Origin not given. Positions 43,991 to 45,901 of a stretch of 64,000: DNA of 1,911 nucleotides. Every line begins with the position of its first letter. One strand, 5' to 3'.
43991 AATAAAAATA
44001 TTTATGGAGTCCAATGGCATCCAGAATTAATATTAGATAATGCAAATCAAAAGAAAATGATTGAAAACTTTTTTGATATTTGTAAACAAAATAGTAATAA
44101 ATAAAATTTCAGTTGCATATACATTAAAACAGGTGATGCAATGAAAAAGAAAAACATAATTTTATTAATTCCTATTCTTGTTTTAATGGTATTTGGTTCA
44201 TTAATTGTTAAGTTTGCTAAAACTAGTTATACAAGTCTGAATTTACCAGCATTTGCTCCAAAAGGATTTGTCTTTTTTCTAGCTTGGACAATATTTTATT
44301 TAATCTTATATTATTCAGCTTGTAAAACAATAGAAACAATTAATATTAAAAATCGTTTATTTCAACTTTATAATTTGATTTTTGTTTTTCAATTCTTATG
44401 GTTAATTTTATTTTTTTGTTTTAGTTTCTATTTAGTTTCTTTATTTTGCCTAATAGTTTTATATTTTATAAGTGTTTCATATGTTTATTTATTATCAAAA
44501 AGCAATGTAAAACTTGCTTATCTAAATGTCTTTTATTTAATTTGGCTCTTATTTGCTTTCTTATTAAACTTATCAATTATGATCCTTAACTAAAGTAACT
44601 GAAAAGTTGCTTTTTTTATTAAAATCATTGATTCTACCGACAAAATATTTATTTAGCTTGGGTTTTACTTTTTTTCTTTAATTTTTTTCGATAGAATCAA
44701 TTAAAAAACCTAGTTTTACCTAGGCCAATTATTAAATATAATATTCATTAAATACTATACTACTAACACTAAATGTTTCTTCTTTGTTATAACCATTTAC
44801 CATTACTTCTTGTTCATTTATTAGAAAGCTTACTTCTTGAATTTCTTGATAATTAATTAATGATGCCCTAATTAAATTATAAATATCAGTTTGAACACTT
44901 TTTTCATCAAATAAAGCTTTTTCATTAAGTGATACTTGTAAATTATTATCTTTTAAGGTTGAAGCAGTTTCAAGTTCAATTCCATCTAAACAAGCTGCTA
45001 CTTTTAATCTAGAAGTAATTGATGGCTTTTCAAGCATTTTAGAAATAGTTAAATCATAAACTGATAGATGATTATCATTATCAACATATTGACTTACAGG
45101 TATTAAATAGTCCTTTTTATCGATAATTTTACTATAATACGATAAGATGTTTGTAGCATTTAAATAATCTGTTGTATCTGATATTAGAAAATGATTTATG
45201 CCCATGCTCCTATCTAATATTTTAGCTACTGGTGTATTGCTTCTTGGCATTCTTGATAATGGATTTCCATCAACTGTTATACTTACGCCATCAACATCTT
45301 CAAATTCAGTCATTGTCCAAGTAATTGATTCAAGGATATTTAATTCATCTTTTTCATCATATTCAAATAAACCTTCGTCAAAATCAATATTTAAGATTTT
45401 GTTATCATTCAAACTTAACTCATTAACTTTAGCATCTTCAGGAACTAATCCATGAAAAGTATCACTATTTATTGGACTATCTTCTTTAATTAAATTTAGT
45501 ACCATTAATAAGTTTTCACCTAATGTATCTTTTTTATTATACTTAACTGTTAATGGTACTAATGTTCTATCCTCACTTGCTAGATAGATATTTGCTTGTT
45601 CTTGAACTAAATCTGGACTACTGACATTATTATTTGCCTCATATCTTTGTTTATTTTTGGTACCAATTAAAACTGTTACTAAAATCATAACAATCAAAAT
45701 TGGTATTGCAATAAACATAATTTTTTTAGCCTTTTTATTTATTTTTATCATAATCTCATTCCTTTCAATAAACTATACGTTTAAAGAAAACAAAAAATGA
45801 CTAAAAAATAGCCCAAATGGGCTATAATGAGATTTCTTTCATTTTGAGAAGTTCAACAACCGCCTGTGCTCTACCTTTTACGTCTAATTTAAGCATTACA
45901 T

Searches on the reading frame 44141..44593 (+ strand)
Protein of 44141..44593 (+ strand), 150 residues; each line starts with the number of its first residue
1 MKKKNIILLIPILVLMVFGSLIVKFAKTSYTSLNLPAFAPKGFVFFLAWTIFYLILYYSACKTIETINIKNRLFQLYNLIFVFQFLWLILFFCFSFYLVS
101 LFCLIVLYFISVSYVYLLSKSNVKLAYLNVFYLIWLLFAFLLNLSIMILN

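Call 73: search_protein_families(library=pfam, proteins=[window:44141-44593:+], max_evalue=0.0001)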
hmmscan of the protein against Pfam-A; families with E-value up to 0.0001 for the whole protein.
window:44141-44593:+ (150 aa): 1 family
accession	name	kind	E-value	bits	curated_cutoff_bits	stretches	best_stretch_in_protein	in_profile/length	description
PF03073.20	TspO_MBR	-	2.9e-17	63.2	24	1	9-147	3-144/145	TspO/MBR family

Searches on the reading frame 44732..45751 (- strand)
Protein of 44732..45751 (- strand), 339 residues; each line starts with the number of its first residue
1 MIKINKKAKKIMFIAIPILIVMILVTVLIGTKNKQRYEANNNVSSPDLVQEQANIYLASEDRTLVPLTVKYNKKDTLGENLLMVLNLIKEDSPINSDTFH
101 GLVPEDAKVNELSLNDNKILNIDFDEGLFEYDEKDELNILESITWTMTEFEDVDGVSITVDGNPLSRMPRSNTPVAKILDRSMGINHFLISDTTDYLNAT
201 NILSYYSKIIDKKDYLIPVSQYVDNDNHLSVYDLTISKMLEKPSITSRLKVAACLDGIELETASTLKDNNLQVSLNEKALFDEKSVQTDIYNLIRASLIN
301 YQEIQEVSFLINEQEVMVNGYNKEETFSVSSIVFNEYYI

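Call 73: search_protein_families(library=pfam, proteins=[window:44732-45751:-], max_evalue=0.0001)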
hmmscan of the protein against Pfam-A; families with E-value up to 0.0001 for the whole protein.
window:44732-45751:- (339 aa): 1 family
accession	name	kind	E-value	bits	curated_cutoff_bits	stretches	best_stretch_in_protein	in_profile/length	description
PF10646.14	Germane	-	1e-21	78.1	23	1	55-165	2-116/117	Sporulation and spore germination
